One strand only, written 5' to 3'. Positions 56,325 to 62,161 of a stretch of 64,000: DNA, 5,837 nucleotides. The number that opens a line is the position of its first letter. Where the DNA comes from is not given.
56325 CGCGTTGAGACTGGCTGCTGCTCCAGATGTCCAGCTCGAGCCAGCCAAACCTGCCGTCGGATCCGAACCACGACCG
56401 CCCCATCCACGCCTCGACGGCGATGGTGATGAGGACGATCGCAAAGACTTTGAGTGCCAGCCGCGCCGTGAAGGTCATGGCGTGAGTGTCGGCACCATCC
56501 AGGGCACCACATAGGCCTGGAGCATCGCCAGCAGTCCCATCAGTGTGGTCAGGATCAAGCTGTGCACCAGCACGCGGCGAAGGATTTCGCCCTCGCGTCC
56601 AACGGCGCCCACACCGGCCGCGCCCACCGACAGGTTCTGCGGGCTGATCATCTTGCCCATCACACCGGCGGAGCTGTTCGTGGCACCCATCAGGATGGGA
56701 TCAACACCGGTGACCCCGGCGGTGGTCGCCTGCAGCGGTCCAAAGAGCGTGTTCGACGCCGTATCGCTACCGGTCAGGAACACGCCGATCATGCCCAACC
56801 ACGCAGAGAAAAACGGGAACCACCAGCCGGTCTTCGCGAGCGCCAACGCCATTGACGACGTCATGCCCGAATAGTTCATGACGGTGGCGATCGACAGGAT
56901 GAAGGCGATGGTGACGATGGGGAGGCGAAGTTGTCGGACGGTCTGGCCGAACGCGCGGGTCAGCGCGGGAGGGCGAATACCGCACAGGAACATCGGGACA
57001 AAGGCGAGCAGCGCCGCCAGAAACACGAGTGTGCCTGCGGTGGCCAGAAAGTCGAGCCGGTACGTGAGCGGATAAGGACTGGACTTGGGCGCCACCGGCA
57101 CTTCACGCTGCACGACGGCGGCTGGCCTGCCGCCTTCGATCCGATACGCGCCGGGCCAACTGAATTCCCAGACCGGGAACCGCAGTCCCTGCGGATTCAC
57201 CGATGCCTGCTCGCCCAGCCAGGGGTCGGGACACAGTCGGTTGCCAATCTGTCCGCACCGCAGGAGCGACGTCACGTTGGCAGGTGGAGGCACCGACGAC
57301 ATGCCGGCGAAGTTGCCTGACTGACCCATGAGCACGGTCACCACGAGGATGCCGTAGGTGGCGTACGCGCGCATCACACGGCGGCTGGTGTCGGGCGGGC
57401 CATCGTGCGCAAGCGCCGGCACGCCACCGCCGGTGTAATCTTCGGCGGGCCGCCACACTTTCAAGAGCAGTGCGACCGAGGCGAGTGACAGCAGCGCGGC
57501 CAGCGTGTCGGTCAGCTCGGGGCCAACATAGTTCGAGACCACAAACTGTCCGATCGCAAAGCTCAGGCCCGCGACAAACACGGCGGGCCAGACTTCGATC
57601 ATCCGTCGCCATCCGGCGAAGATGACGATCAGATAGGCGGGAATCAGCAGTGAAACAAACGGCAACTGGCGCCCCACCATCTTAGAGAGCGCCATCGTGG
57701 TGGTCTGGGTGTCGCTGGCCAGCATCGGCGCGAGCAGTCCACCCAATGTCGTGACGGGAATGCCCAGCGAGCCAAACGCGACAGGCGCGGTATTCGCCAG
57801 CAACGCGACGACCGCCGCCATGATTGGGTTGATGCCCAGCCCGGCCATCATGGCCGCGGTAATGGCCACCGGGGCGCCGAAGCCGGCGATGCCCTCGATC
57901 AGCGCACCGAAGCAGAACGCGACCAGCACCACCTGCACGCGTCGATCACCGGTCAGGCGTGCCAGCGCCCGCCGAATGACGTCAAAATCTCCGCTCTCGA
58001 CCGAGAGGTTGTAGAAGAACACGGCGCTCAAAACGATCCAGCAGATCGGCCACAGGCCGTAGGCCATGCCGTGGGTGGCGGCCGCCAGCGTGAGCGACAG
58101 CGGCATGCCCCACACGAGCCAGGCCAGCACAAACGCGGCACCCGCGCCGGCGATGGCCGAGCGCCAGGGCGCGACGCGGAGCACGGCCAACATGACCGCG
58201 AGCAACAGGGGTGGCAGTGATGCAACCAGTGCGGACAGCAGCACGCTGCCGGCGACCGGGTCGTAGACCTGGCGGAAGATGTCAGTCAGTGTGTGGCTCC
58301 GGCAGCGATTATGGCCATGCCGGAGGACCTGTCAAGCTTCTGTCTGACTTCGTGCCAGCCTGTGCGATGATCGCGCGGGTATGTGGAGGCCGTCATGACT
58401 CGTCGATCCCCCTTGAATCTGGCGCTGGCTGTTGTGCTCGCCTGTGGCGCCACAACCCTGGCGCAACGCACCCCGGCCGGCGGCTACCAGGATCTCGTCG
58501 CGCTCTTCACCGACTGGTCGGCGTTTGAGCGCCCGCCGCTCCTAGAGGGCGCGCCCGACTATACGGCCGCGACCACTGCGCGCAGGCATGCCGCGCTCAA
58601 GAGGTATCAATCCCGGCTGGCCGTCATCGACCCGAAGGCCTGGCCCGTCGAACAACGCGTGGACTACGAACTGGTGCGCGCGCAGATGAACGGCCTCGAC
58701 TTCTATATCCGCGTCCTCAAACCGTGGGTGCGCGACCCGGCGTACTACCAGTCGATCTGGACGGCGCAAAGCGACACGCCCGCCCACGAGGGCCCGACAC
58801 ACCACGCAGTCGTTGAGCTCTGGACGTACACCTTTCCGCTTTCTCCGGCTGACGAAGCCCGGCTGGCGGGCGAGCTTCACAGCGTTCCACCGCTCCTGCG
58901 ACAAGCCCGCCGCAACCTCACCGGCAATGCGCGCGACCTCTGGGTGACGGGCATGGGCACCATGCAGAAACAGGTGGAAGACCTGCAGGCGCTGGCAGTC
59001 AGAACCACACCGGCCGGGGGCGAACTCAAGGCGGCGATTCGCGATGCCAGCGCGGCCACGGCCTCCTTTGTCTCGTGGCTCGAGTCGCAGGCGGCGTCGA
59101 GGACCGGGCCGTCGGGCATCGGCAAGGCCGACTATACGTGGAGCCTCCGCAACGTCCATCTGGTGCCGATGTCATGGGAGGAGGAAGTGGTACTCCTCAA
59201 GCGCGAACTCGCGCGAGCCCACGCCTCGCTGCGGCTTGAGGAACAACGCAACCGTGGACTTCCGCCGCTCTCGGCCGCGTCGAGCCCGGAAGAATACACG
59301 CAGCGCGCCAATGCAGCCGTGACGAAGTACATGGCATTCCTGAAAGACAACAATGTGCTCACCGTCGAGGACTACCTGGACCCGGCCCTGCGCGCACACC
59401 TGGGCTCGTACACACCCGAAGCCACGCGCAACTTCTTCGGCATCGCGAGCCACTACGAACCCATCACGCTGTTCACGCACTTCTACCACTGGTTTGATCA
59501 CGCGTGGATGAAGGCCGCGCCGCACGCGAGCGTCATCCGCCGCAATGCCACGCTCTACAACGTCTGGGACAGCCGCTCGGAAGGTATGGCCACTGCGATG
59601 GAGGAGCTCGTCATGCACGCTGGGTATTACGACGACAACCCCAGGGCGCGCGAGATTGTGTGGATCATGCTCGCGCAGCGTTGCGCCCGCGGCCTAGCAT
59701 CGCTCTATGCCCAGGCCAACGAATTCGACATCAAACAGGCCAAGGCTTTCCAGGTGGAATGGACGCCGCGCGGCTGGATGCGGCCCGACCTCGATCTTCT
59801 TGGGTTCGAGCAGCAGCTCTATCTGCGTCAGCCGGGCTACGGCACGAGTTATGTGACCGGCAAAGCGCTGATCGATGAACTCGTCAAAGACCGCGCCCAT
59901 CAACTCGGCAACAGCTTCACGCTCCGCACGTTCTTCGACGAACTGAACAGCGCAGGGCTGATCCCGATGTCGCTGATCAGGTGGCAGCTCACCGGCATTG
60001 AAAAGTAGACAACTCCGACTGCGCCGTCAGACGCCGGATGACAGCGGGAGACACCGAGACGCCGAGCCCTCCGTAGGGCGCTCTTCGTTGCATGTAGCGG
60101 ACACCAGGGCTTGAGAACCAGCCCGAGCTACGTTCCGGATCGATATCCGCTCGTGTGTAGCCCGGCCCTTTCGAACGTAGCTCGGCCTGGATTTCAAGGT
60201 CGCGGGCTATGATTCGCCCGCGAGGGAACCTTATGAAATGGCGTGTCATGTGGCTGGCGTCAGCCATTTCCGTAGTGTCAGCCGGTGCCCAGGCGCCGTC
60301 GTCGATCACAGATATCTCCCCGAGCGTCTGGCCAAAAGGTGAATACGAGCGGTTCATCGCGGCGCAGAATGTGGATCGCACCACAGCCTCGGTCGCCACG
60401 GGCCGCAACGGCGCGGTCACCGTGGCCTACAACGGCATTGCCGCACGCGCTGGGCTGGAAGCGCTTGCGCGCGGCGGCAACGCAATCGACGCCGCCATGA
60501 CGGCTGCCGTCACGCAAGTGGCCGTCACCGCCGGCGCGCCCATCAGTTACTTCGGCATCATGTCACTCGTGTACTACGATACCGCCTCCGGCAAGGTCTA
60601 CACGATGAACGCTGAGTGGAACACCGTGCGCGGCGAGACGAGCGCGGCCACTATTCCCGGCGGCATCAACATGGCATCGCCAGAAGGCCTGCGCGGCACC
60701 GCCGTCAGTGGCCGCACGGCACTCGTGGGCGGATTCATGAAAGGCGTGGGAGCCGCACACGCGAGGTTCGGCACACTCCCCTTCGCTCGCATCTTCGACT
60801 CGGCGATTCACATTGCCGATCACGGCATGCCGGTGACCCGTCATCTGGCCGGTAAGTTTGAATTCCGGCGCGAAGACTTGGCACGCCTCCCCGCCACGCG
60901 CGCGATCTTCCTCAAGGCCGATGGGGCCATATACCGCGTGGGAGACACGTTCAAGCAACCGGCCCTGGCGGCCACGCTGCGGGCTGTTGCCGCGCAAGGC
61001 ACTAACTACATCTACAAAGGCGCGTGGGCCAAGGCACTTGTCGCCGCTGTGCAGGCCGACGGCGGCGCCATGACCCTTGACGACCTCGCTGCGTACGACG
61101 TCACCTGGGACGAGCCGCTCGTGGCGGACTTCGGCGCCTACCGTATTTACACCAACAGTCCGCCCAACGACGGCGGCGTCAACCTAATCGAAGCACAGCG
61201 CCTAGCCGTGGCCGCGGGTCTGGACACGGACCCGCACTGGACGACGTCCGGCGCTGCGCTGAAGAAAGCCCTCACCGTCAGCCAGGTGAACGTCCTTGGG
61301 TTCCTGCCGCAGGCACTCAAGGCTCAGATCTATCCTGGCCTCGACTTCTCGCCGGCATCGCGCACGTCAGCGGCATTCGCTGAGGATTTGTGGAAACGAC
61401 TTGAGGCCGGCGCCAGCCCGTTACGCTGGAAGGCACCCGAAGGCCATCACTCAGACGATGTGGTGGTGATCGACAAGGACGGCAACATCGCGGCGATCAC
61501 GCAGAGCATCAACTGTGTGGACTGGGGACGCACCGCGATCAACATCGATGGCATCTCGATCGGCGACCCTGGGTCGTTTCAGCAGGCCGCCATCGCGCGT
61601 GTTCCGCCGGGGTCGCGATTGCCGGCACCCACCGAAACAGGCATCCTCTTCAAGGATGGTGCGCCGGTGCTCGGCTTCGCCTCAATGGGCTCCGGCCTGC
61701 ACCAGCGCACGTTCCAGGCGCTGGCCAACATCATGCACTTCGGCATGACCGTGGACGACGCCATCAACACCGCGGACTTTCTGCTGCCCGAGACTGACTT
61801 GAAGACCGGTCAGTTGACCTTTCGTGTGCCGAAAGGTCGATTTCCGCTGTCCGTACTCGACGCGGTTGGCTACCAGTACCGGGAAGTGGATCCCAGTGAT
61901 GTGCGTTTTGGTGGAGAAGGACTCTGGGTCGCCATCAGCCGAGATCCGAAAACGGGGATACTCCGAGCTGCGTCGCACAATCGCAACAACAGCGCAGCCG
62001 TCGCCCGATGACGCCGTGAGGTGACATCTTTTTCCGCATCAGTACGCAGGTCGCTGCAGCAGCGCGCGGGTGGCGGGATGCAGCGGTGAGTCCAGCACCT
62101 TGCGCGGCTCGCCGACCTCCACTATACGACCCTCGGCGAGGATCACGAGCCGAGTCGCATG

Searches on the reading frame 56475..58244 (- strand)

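Call 42: search_protein_families(library=pfam, proteins=[window:56475-58244:-], max_evalue=0.00001)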
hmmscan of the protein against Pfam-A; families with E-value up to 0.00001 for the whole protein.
window:56475-58244:- (589 aa): 1 family
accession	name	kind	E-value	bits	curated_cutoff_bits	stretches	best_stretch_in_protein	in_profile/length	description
PF02652.20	Lactate_perm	-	1.1e-143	480.3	27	2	3-307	1-296/522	L-lactate permease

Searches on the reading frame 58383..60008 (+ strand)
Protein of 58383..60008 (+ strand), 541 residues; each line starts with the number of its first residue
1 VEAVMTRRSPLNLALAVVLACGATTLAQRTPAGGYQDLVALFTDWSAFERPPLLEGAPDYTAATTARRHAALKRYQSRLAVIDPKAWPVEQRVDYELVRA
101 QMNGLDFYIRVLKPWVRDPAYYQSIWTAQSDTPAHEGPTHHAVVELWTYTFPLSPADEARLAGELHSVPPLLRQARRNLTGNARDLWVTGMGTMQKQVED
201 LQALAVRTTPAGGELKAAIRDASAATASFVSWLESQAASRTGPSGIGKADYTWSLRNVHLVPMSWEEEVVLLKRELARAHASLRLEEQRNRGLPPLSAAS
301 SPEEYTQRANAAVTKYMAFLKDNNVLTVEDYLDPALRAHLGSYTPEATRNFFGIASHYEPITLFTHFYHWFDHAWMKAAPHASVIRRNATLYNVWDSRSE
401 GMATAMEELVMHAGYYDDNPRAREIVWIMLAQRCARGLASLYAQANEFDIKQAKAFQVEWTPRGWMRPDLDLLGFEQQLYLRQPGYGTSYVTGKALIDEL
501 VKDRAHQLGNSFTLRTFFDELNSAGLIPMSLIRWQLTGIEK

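Call 42: search_protein_families(library=pfam, proteins=[window:58383-60008:+], max_evalue=0.00001)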
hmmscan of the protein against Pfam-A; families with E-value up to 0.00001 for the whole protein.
window:58383-60008:+ (541 aa): 1 family
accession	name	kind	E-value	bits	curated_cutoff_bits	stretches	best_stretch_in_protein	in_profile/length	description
PF05960.17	DUF885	-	1.1e-22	81.8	32.4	1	58-535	17-531/532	Bacterial protein of unknown function (DUF885)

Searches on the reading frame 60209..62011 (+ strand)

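Call 42: search_protein_families(library=pfam, proteins=[window:60209-62011:+], max_evalue=0.00001)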
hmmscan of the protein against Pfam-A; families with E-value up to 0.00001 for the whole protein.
window:60209-62011:+ (600 aa): 1 family
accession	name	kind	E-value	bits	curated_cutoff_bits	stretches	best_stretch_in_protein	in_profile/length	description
PF01019.26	G_glu_transpept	-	1.7e-52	179.4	27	1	84-526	2-452/512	Gamma-glutamyltranspeptidase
